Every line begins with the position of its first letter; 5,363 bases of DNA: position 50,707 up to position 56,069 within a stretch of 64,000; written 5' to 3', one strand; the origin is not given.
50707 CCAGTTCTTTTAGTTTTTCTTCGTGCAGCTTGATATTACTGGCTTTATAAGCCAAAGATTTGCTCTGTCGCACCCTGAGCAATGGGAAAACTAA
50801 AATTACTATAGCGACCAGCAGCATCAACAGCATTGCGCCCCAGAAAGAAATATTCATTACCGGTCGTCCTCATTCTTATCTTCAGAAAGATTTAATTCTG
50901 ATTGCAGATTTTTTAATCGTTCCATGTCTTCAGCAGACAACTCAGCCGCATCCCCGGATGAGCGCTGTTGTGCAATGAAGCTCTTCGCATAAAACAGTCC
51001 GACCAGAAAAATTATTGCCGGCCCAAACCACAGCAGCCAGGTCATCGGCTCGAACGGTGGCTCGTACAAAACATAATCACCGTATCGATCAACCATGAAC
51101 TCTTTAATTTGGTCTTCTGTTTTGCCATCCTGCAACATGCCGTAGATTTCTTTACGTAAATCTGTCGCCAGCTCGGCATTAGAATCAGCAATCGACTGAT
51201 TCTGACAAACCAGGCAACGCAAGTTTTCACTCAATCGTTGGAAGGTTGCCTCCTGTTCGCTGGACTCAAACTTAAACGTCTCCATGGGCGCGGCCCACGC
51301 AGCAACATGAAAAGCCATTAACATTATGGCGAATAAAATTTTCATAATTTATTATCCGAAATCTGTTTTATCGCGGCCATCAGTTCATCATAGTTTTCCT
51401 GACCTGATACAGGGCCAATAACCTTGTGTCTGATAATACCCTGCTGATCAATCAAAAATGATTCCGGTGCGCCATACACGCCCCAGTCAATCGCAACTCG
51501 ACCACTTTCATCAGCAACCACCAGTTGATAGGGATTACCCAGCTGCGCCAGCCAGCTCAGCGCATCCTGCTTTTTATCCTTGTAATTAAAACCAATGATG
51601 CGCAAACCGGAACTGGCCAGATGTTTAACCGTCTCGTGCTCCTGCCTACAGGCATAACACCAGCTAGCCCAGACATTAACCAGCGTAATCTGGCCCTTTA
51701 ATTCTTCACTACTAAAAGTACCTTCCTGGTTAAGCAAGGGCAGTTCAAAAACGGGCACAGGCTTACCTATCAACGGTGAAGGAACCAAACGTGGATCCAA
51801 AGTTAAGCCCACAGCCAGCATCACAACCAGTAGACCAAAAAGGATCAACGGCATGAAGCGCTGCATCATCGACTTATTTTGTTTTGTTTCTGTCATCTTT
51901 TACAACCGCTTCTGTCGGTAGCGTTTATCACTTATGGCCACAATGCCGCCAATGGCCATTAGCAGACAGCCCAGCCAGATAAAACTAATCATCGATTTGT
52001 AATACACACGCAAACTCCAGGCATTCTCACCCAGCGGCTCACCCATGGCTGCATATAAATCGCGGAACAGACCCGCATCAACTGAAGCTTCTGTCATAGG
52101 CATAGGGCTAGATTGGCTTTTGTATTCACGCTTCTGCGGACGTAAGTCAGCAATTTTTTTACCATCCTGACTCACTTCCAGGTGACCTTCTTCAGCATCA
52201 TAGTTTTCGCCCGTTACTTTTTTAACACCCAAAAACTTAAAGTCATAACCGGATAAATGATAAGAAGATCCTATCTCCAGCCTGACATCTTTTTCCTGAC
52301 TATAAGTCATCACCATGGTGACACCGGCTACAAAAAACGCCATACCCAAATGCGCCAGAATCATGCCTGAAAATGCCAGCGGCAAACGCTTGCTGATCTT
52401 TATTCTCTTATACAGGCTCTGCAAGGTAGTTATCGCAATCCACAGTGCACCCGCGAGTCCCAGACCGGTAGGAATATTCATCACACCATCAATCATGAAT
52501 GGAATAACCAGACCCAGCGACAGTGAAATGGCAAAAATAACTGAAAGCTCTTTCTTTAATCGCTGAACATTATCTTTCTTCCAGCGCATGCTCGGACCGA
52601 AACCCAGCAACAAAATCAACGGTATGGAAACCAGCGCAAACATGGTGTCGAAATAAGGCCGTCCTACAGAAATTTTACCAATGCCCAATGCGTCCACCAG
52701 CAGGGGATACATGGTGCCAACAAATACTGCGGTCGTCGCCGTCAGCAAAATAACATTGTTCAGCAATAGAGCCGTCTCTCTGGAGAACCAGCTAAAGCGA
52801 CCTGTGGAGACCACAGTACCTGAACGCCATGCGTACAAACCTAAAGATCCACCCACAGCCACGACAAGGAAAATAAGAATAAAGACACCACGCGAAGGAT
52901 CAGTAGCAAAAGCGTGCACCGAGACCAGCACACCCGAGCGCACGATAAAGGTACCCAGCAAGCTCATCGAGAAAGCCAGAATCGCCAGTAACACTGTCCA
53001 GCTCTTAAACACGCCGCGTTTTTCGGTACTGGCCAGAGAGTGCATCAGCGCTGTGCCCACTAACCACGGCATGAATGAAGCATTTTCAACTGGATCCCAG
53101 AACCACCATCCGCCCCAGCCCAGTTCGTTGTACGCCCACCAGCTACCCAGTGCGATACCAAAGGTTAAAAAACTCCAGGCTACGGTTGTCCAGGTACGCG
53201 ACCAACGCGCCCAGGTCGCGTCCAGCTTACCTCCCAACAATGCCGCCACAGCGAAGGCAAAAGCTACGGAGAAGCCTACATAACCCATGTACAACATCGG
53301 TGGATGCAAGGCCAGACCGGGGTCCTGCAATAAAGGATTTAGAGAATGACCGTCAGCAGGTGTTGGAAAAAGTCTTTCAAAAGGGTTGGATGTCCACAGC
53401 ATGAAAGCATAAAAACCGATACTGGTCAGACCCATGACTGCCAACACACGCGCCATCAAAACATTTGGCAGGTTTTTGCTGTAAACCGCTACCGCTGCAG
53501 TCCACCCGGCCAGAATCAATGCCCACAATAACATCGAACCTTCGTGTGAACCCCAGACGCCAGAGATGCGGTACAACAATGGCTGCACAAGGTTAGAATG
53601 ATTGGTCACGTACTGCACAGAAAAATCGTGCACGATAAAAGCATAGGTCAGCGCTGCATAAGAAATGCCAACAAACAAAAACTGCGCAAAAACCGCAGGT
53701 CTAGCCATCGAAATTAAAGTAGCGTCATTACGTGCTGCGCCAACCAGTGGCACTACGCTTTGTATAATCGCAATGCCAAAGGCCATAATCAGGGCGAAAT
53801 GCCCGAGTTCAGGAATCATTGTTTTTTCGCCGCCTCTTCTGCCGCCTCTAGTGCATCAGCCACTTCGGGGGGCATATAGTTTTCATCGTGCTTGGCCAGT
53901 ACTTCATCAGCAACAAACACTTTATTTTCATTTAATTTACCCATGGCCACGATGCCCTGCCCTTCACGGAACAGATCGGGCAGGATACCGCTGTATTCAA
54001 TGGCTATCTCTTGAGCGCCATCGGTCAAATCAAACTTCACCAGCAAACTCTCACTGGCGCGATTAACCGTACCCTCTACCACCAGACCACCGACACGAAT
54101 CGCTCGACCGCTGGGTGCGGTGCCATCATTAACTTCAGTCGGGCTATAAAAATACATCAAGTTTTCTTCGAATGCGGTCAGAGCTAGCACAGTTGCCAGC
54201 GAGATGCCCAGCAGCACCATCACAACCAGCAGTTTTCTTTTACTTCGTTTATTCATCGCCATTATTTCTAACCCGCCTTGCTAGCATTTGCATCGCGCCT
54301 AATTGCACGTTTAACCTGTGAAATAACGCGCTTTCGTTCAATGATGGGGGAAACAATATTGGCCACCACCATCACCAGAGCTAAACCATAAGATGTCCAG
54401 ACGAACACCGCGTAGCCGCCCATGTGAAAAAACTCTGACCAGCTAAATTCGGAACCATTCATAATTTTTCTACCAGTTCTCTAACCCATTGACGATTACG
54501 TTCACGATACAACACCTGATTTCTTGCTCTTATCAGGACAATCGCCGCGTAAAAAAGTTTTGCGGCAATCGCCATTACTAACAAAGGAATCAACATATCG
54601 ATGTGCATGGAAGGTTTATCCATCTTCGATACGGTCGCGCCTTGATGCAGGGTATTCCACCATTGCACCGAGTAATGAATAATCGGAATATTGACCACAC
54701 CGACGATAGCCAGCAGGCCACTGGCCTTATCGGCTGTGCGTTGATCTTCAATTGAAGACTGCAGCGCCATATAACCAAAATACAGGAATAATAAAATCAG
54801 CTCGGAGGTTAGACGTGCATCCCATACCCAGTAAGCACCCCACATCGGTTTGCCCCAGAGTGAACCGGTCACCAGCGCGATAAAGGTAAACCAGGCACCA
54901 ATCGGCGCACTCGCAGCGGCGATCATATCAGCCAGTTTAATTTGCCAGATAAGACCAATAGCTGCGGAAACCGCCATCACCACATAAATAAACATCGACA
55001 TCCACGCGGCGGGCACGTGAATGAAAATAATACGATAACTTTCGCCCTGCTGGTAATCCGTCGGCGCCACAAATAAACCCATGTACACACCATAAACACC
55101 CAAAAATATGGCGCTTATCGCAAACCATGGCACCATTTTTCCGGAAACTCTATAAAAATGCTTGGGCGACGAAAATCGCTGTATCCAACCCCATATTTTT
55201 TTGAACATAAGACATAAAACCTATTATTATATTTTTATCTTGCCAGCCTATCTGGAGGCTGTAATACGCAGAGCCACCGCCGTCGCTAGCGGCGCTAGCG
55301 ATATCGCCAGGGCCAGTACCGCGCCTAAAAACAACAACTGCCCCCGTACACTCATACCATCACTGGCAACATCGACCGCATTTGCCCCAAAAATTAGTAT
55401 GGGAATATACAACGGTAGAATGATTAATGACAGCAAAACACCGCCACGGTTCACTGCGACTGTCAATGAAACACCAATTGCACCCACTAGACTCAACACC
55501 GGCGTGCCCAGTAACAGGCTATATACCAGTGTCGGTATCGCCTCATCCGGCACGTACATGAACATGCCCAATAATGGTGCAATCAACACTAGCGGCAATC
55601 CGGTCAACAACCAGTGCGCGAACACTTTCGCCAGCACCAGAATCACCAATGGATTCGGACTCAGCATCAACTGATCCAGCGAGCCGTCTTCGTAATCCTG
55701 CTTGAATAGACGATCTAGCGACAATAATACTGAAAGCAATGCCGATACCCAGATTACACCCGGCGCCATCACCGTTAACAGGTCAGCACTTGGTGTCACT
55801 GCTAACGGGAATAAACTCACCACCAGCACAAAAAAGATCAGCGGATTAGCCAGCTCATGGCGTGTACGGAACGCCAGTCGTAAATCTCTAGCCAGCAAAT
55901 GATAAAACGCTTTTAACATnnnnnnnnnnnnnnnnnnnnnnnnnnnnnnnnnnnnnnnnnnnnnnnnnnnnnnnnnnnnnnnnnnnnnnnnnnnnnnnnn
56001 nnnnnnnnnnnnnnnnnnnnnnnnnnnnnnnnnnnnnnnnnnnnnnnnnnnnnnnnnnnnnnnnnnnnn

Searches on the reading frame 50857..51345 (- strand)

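Call 63: search_protein_families(library=ncbifam, proteins=[window:50857-51345:-], max_evalue=1e-10)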
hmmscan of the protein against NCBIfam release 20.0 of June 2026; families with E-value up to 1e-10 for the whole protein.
window:50857-51345:- (162 aa): 1 family
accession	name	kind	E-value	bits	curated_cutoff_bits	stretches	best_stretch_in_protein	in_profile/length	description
TIGR03147.1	cyt_nit_nrfF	exception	5e-35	119.9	159.2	1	5-117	4-116/126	heme lyase NrfEFG subunit NrfF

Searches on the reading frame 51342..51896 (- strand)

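Call 63: search_protein_families(library=ncbifam, proteins=[window:51342-51896:-], max_evalue=1e-10)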
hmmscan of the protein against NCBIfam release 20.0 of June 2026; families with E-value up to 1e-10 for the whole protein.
window:51342-51896:- (184 aa): 3 families
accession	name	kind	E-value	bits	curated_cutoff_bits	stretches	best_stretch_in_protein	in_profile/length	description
TIGR00385.1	dsbE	subfamily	8.9e-53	178.4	123.15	1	15-173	3-168/173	DsbE family thiol:disulfide interchange protein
NF011941.0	PRK15412.1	equivalog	3.2e-42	144.2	359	1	16-172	9-172/185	thiol:disulfide interchange protein DsbE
NF002854.0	PRK03147.1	subfamily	1e-13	51.6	170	1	5-177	3-173/176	thiol-disulfide oxidoreductase ResA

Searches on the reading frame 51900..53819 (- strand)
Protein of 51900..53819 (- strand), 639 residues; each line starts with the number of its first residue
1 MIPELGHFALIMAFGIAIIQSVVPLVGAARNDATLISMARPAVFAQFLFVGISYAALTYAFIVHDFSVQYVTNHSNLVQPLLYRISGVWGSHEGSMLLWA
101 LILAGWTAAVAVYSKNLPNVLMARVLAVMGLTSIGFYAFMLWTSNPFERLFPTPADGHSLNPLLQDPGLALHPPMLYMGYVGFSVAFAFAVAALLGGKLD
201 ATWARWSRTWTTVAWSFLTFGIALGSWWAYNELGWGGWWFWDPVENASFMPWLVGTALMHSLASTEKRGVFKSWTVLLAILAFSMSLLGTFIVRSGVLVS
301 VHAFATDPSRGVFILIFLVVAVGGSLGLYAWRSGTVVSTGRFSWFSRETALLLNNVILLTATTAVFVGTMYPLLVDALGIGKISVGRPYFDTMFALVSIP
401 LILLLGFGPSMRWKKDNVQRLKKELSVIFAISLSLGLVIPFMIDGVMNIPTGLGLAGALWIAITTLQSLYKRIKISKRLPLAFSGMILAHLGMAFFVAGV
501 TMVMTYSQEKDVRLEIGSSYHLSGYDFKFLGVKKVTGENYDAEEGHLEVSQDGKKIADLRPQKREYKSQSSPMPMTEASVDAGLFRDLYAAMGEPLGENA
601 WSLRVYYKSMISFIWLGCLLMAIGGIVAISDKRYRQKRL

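Call 63: search_protein_families(library=ncbifam, proteins=[window:51900-53819:-], max_evalue=1e-10)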
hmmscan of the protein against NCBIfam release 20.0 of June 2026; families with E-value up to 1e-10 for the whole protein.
window:51900-53819:- (639 aa): 3 families
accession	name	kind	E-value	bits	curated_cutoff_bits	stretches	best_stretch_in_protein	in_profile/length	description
TIGR00353.1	nrfE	subfamily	7.3e-227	754.8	569.05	1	54-635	2-578/578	heme lyase CcmF/NrfE family subunit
TIGR03145.1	cyt_nit_nrfE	subfamily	9.9e-223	741.4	927.3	1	1-629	1-630/631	heme lyase NrfEFG subunit NrfE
NF007691.0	PRK10369.1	subfamily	4.2e-150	501.2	394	1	2-633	4-569/573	heme lyase NrfEFG subunit NrfE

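Call 71: list_cluster_members(proteins=[window:51900-53819:-, window:53816-54262:-, window:54459-55208:-, window:31480-31977:+, window:29859-30626:+, window:57423-58052:+, window:13225-15300:-, window:60736-63264:+, window:25416-26810:-, window:44529-44783:-])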
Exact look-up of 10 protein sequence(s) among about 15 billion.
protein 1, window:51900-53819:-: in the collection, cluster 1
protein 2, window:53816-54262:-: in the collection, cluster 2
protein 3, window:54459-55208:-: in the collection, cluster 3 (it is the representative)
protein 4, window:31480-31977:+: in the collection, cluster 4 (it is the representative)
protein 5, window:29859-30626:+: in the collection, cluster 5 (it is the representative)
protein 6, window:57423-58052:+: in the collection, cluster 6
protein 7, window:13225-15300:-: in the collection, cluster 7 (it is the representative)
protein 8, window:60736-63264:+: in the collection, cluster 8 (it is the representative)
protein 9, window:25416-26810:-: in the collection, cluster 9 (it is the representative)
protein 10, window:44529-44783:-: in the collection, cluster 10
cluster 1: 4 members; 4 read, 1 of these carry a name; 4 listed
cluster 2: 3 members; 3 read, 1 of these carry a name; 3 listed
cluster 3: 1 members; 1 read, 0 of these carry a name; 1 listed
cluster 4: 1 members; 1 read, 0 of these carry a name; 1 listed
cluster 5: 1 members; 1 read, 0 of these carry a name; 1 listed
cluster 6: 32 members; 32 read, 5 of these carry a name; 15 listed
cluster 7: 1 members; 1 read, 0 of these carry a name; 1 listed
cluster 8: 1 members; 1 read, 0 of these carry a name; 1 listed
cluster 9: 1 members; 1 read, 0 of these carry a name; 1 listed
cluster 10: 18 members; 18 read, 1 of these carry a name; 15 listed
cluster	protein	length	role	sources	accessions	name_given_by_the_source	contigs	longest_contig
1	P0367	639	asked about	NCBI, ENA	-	-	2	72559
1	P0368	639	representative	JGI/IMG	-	-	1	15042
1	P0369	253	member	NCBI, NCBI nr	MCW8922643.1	MAG: cytochrome c biogenesis protein CcsA, partial [Gammaproteobacteria bacterium] | cytochrome c biogenesis protein CcsA [Gammaproteobacteria bacterium]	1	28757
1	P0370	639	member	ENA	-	-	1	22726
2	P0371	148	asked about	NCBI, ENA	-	-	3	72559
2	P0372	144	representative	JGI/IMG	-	-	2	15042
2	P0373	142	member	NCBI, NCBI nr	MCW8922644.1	MAG: cytochrome c maturation protein CcmE [Gammaproteobacteria bacterium] | cytochrome c maturation protein CcmE [Gammaproteobacteria bacterium]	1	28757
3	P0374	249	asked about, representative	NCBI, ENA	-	-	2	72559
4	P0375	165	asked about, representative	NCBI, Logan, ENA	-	-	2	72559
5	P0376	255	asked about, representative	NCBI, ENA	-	-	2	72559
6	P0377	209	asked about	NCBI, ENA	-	-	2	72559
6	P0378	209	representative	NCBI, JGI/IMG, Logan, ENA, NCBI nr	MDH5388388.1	MAG: ribosome biogenesis GTP-binding protein YihA/YsxC [Gammaproteobacteria bacterium] | ribosome biogenesis GTP-binding protein YihA/YsxC [Gammaproteobacteria bacterium]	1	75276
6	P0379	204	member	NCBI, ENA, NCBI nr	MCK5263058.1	MAG: YihA family ribosome biogenesis GTP-binding protein [Gammaproteobacteria bacterium] | YihA family ribosome biogenesis GTP-binding protein [Gammaproteobacteria bacterium]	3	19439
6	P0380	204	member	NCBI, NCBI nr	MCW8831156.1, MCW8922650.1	MAG: ribosome biogenesis GTP-binding protein YihA/YsxC [Gammaproteobacteria bacterium] | ribosome biogenesis GTP-binding protein YihA/YsxC [Gammaproteobacteria bacterium]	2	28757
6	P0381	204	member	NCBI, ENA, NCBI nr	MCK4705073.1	MAG: YihA family ribosome biogenesis GTP-binding protein [Gammaproteobacteria bacterium] | YihA family ribosome biogenesis GTP-binding protein [Gammaproteobacteria bacterium]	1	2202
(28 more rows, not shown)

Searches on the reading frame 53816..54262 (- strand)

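Call 63: search_protein_families(library=ncbifam, proteins=[window:53816-54262:-], max_evalue=1e-10)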
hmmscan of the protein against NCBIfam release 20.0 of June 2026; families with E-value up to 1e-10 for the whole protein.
window:53816-54262:- (148 aa): 8 families
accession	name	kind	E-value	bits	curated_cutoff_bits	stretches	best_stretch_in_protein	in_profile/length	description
NF009729.0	PRK13254.1-3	equivalog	4.7e-62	208.2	171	1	3-146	2-145/155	cytochrome c maturation protein CcmE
NF009731.0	PRK13254.1-5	equivalog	1e-49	168.1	152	1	3-142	1-139/155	cytochrome c maturation protein CcmE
NF009638.0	PRK13165.1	equivalog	2.4e-49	166.9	186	1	3-145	1-150/161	cytochrome c maturation protein CcmE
NF009727.0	PRK13254.1-1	equivalog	6.1e-46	155.7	126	1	3-143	2-141/144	cytochrome c maturation protein CcmE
NF009728.0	PRK13254.1-2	equivalog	1.6e-41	141.7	221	1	4-142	2-140/153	cytochrome c maturation protein CcmE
NF009635.0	PRK13150.1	equivalog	4.9e-40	136.9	264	1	3-142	1-147/159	cytochrome c maturation protein CcmE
NF009637.0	PRK13159.1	equivalog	3.4e-38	131.1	247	1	4-141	2-139/156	cytochrome c maturation protein CcmE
NF009730.0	PRK13254.1-4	equivalog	1.9e-32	112.5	310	1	5-139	25-157/165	cytochrome c maturation protein CcmE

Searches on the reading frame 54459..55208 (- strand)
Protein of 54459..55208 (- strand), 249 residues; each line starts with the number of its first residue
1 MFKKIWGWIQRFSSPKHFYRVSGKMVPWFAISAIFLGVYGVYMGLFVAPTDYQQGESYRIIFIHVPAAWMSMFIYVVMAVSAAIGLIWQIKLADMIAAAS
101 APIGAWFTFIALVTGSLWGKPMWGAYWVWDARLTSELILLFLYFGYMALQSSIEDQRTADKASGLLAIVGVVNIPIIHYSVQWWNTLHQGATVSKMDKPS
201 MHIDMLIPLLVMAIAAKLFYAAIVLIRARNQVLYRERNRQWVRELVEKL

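Call 63: search_protein_families(library=ncbifam, proteins=[window:54459-55208:-], max_evalue=1e-10)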
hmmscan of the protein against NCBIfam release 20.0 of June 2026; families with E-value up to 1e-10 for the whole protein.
window:54459-55208:- (249 aa): 1 family
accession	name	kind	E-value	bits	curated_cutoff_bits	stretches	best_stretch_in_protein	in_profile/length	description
TIGR01191.1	ccmC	subfamily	2.5e-81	272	186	1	49-232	1-184/184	heme ABC transporter permease CcmC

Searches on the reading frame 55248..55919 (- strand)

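Call 63: search_protein_families(library=ncbifam, proteins=[window:55248-55919:-], max_evalue=1e-10)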
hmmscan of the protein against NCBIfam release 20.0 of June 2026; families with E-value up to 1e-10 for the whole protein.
window:55248-55919:- (223 aa): 1 family
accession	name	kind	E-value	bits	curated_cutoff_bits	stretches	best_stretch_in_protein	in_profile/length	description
TIGR01190.1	ccmB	equivalog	6e-81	271.1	156.2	1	8-218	1-211/211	heme exporter protein CcmB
